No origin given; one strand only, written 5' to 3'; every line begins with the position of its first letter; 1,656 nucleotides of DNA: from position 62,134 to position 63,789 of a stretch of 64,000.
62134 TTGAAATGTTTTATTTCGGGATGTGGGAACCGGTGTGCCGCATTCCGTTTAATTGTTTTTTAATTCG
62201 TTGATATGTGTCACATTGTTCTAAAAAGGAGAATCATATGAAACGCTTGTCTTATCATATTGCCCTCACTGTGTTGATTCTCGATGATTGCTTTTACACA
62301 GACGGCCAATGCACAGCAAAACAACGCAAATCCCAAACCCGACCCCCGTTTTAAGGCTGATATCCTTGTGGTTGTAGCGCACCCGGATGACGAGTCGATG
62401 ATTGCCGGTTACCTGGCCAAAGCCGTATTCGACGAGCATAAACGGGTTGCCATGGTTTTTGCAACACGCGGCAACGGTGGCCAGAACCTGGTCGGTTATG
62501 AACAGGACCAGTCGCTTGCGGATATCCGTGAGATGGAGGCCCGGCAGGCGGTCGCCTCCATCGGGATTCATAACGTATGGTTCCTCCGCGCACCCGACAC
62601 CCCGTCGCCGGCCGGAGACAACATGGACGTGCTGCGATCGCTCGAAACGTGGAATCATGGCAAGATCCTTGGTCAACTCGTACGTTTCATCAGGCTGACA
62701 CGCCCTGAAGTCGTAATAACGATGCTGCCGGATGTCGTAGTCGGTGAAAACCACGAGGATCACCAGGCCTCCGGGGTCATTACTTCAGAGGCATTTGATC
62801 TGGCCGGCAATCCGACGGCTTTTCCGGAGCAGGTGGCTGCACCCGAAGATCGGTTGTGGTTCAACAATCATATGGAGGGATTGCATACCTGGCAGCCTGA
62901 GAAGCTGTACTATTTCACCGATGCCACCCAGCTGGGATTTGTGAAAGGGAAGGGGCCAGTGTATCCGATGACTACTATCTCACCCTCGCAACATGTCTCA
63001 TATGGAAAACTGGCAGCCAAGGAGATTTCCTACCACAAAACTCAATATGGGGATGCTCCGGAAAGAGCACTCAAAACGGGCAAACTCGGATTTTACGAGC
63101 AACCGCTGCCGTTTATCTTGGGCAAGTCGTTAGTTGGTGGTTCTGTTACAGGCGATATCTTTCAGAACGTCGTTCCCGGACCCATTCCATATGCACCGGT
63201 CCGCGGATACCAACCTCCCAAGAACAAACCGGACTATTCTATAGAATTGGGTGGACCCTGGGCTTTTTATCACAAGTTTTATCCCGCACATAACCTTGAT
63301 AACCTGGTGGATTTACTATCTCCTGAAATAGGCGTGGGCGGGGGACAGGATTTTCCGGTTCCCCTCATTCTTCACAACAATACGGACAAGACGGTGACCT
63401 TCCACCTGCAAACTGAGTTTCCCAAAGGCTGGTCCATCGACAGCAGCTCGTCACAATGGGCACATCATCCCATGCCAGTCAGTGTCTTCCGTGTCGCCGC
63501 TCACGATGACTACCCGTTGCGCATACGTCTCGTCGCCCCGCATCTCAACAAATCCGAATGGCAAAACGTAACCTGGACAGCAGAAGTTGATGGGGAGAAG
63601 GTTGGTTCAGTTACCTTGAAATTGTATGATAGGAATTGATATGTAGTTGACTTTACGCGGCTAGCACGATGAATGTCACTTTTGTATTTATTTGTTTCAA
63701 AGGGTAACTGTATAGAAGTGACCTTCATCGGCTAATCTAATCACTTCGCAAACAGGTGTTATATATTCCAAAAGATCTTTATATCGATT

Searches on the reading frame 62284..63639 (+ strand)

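Call 23: search_protein_families(library=pfam, proteins=[window:62284-63639:+], max_evalue=0.001)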
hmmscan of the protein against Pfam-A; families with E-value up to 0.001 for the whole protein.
window:62284-63639:+ (451 aa): 1 family
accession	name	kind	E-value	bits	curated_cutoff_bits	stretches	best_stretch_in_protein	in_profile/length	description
PF02585.22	PIG-L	-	1.3e-26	94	28.2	1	28-170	1-128/129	GlcNAc-PI de-N-acetylase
